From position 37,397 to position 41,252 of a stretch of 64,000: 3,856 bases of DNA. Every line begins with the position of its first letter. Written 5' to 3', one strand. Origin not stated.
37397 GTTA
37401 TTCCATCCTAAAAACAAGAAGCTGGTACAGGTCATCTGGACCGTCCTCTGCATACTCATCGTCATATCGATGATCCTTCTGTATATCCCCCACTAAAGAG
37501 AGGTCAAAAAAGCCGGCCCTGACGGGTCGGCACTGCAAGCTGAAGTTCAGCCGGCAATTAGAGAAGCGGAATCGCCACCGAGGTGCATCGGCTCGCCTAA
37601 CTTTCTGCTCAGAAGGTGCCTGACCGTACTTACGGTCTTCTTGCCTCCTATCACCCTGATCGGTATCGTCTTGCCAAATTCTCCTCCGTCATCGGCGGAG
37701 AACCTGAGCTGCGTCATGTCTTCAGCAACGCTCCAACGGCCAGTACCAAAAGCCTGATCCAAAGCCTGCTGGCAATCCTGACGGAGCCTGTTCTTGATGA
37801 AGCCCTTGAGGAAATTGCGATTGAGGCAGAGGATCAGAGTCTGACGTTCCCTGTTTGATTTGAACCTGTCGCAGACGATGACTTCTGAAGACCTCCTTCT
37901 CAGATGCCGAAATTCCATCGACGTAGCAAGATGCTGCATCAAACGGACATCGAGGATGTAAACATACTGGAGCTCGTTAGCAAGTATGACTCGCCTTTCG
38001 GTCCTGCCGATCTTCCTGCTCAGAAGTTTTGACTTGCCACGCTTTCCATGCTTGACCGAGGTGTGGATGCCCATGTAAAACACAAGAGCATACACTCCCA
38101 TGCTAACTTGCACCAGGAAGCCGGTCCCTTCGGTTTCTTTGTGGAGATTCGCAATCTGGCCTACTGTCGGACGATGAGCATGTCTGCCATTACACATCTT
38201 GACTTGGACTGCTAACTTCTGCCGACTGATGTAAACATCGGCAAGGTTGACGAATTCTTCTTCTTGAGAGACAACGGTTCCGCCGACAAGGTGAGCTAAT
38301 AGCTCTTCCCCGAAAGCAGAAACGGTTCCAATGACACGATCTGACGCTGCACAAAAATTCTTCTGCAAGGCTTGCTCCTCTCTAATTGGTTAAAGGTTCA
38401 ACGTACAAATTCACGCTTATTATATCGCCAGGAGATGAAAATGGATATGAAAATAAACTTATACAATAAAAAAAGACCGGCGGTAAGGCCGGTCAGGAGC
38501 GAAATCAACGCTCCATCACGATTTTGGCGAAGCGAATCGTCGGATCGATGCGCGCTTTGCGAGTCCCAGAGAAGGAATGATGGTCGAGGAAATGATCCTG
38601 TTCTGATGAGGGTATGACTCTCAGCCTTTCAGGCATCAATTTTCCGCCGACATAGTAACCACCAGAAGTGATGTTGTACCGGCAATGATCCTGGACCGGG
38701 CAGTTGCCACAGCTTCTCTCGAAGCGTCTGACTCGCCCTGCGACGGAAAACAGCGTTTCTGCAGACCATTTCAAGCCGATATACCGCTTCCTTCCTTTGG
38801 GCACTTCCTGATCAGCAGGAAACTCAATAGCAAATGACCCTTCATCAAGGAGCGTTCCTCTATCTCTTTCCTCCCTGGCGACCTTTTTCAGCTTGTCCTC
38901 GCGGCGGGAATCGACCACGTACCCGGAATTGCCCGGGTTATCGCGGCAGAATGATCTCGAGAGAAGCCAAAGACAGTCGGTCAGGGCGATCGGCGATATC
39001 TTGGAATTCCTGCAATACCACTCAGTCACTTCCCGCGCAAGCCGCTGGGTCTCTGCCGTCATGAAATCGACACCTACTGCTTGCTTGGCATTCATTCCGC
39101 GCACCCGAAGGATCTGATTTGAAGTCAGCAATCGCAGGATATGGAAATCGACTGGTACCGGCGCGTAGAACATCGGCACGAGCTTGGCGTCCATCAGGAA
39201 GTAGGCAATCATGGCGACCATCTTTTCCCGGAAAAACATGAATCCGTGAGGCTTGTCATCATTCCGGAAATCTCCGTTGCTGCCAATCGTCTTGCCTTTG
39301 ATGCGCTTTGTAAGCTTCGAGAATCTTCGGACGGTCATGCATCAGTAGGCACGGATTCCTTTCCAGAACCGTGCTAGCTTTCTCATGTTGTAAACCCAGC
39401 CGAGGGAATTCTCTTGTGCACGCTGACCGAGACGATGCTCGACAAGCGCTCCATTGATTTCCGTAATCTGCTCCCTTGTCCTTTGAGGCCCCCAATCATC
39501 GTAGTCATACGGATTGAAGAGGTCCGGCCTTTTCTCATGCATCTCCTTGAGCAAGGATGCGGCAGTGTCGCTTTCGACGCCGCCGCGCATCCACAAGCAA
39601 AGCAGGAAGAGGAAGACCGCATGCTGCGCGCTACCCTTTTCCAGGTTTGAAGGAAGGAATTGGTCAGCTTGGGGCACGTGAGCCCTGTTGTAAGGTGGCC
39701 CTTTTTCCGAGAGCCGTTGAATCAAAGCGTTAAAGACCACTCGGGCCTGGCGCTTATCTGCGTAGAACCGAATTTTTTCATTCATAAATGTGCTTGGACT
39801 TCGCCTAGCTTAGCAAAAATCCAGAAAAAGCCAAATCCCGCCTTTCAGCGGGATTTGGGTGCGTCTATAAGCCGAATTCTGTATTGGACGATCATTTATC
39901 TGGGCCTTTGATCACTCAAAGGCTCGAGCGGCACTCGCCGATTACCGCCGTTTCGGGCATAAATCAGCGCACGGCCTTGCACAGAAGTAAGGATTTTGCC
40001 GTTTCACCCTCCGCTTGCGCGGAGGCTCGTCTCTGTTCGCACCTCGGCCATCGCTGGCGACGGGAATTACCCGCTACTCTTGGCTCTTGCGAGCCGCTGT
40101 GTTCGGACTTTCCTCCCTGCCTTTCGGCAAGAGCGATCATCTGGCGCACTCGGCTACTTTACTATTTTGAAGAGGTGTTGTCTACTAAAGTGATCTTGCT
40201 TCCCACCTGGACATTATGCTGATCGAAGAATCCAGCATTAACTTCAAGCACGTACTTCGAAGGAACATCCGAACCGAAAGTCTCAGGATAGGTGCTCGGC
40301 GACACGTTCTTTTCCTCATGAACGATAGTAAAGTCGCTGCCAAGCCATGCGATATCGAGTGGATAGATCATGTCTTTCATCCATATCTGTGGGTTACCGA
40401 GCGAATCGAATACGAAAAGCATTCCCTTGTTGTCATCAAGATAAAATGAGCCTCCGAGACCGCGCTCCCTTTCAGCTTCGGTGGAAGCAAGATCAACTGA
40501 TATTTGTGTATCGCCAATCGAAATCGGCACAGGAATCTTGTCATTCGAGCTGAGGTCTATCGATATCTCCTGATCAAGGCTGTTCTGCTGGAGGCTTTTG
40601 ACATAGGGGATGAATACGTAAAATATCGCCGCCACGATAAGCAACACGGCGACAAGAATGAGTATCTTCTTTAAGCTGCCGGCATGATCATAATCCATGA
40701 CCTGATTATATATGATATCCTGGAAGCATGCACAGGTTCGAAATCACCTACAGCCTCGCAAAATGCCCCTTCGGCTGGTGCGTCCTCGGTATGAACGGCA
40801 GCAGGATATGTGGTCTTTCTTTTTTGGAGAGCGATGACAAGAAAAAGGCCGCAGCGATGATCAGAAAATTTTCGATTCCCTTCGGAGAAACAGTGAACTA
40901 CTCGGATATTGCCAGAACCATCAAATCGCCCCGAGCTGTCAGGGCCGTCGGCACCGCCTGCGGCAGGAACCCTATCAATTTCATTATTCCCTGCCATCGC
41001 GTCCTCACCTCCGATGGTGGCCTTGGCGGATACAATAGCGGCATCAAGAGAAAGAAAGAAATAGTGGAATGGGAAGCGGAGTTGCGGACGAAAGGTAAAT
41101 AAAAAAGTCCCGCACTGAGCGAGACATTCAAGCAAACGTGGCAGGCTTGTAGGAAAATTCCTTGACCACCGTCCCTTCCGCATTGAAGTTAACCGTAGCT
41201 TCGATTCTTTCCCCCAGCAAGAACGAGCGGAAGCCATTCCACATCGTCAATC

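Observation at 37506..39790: GC-rich two-gene insert of unknown function next to rnpB, with an in-frame TGA joining two ORFs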

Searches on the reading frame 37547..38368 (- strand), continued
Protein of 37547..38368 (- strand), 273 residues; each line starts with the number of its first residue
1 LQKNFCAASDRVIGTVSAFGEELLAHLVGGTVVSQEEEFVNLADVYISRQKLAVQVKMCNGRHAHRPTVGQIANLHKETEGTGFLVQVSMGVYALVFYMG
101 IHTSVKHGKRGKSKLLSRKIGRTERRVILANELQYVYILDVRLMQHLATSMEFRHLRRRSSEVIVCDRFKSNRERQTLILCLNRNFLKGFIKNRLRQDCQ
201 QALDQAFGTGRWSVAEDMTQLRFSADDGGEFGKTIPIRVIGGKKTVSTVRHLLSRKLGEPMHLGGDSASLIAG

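Call 80: find_encoding_contigs(protein=P0067, flank=4000, max_places=1)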
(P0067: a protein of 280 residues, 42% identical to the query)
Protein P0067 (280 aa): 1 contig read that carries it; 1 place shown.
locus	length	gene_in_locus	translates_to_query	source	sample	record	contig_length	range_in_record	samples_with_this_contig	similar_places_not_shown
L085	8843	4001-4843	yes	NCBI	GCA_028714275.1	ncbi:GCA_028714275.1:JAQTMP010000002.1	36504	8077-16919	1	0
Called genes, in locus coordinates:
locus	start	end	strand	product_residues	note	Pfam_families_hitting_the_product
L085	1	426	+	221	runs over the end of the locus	PF01195:Pept_tRNA_hydro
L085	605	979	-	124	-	-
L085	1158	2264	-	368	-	PF00575:S1 (weak), PF21543:CvfB_2nd (faint), PF23459:S1_RRP5 (faint), PF00575:S1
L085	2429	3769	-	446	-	-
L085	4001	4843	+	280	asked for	-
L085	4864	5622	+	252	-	PF13483:Lactamase_B_3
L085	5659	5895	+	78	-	-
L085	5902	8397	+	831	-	PF00521:DNA_topoisoIV, PF03989:DNA_gyraseA_C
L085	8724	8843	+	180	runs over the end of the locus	PF01209:Ubie_methyltran, PF13847:Methyltransf_31, PF08241:Methyltransf_11, PF13649:Methyltransf_25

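Call 88: fold_search(model_id=the predicted structure, library=viral)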
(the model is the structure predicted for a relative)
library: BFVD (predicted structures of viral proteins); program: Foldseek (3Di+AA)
matches with E <= 10: 599; with E <= 0.001: 0
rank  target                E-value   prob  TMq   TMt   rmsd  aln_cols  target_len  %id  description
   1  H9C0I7                1.3e-01  0.06  0.13  0.12  31.8       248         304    9  (no name in the UniProt tables at hand)
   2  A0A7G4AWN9            1.9e-01  0.13  0.13  0.08  17.1       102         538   17  (no name in the UniProt tables at hand)
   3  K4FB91                3.1e-01  0.25  0.18  0.25   5.3        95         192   14  Uncharacterized protein [Cronobacter phage vB_CsaM_GAP32]
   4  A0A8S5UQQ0            3.1e-01  0.08  0.10  0.08  28.0       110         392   11  MPN family protein [Podoviridae sp. ctQyH19]
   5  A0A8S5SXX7            5.0e-01  0.09  0.13  0.20   7.1        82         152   12  Uncharacterized protein (Fragment) [Siphoviridae sp. ctJj91]
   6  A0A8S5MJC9            5.7e-01  0.12  0.12  0.19  13.3        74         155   12  DUF4494 domain-containing protein [CrAss-like virus sp. ctcfK29]
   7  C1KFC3                6.0e-01  0.08  0.12  0.22   8.4        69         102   23  Uncharacterized protein [Lactobacillus phage Lb338-1]
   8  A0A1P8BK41            6.4e-01  0.07  0.10  0.06  12.6        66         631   15  Lyase [Escherichia phage AAPEc6]
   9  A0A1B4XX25            6.8e-01  0.28  0.14  0.24   3.9        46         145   11  DUF4494 domain-containing protein [Tenacibaculum phage pT24]
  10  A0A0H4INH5            6.8e-01  0.14  0.12  0.07   5.2        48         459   21  Uncharacterized protein [Stenotrophomonas phage IME-SM1]
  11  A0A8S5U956            6.8e-01  0.08  0.07  0.09   9.2        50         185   16  Antirepressor protein [Podoviridae sp. ctrJu12]
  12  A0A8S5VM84            7.2e-01  0.10  0.09  0.21  13.5        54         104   15  (no name in the UniProt tables at hand)
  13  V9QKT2                7.6e-01  0.14  0.13  0.23   4.9        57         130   10  (no name in the UniProt tables at hand)
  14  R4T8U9                8.1e-01  0.28  0.23  0.24   4.3       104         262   12  Uncharacterized protein [Haloarcula hispanica tailed virus 1]
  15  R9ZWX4                8.1e-01  0.06  0.10  0.05  15.5        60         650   20  Structural protein [Cellulophaga phage phi17:2]
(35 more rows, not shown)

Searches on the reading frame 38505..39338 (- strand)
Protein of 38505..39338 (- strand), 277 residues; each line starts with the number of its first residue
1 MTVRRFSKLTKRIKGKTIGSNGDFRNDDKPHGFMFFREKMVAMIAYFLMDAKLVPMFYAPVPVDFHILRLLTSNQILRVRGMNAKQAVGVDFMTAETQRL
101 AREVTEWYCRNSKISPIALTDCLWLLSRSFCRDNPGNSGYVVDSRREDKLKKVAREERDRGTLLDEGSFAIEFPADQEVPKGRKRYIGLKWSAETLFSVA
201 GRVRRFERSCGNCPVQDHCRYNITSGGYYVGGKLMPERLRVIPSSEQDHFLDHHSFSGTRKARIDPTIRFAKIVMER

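Call 4: search_protein_families(library=pfam, proteins=[window:38505-39338:-], max_evalue=1)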
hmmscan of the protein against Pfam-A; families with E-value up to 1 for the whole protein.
window:38505-39338:- (277 aa): 2 families
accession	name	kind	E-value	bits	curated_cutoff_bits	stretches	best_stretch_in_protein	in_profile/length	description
PF02467.21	Whib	-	0.1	13.6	23.6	1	194-220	13-41/65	Transcription factor WhiB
PF10576.14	EndIII_4Fe-2S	-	0.13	13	20.5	1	210-219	8-17/17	Iron-sulfur binding domain of endonuclease III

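Call 7: search_protein_families(library=padloc, proteins=[window:38505-39338:-], max_evalue=1)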
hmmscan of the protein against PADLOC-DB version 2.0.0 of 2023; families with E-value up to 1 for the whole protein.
window:38505-39338:- (277 aa): 0 families

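Call 8: search_protein_families(library=ncbifam, proteins=[window:38505-39338:-], max_evalue=1)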
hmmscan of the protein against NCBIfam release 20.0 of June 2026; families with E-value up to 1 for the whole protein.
window:38505-39338:- (277 aa): 0 families

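Call 9: search_protein_families(library=phrogs, proteins=[window:38505-39338:-], max_evalue=1)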
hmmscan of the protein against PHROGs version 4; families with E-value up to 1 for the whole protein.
window:38505-39338:- (277 aa): 1 family
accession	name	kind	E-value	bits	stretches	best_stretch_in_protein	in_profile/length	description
phrog_11069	-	transcription regulation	0.0057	18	1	189-231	24-68/99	transcriptional regulator WhiB-like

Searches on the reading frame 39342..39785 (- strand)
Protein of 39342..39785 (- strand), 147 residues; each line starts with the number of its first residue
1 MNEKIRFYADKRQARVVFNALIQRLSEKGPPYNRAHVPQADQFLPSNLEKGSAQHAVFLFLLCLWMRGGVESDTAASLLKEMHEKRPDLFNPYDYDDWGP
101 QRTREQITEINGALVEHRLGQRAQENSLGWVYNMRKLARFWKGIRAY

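Call 4: search_protein_families(library=pfam, proteins=[window:39342-39785:-], max_evalue=1)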
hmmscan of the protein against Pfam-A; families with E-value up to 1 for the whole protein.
window:39342-39785:- (147 aa): 0 families

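Call 7: search_protein_families(library=padloc, proteins=[window:39342-39785:-], max_evalue=1)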
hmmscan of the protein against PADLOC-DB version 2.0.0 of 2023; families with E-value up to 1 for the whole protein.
window:39342-39785:- (147 aa): 1 family
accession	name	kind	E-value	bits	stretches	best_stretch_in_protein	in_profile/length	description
PDLC04258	PDC-M01B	-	0.004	14.6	1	10-73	82-144/280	-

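Call 8: search_protein_families(library=ncbifam, proteins=[window:39342-39785:-], max_evalue=1)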
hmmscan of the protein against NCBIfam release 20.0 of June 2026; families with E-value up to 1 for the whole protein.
window:39342-39785:- (147 aa): 0 families

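Call 9: search_protein_families(library=phrogs, proteins=[window:39342-39785:-], max_evalue=1)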
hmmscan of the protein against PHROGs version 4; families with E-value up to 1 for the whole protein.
window:39342-39785:- (147 aa): 0 families

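Call 47: find_encoding_contigs(protein=window:39342-39785:-, flank=4000, max_places=8)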
Protein window:39342-39785:- (147 aa): no gene with exactly this product is on record in the collection.

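Call 48: list_cluster_members(proteins=[P0001, window:39342-39785:-, P0058])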
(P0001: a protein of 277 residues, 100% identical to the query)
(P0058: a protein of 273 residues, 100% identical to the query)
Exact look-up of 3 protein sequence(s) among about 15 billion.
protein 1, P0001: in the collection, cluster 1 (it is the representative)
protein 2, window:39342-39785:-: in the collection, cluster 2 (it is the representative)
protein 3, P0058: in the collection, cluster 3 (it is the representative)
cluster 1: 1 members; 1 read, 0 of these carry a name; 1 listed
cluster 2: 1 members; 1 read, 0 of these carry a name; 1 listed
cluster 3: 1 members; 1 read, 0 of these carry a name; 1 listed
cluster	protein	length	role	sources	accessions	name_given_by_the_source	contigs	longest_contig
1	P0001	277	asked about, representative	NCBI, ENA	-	-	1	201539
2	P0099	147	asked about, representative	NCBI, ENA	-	-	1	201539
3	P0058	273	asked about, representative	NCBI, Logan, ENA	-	-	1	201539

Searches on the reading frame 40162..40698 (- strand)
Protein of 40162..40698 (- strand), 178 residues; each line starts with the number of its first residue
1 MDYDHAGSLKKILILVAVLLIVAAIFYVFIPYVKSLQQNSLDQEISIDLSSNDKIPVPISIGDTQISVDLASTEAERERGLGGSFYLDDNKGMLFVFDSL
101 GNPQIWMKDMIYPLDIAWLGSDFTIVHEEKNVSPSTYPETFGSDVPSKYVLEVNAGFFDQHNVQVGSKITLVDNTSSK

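Call 4: search_protein_families(library=pfam, proteins=[window:40162-40698:-], max_evalue=1)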
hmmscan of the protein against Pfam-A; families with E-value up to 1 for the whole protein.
window:40162-40698:- (178 aa): 3 families
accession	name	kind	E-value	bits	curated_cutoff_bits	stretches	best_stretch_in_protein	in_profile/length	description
PF02643.20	DUF192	-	4.9e-26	91.1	27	1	66-170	1-95/96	Uncharacterized ACR, COG1430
PF07790.16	Pilin_N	-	0.023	16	25.2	1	13-57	10-56/78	Archaeal Type IV pilin, N-terminal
PF13800.11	Sigma_reg_N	-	0.18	12.5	26.3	1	9-45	13-50/91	Sigma factor regulator N-terminal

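Call 56: find_related_loci(query=window:40162-40698:-, collection=metagenome_contigs, flank=8000)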
Query window:40162-40698:- (178 aa) in metagenome_contigs; peptide patterns used: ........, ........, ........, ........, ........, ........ (x = any residue, [..] = any of these).
56 stretches matched a pattern, but none encodes a relative of the query by tblastn (E <= 1e-3).

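Call 85: find_encoding_contigs(protein=window:40162-40698:-, flank=6000, max_places=6)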
Protein window:40162-40698:- (178 aa): no gene with exactly this product is on record in the collection.

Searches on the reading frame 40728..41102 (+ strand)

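Call 77: search_protein_families(library=pfam, proteins=[window:40728-41102:+], max_evalue=0.001)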
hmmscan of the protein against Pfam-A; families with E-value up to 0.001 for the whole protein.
window:40728-41102:+ (124 aa): 1 family
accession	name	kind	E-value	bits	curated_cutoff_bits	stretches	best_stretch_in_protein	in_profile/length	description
PF01035.26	DNA_binding_1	-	2.4e-27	95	27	1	49-117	12-80/81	6-O-methylguanine DNA methyltransferase, DNA binding domain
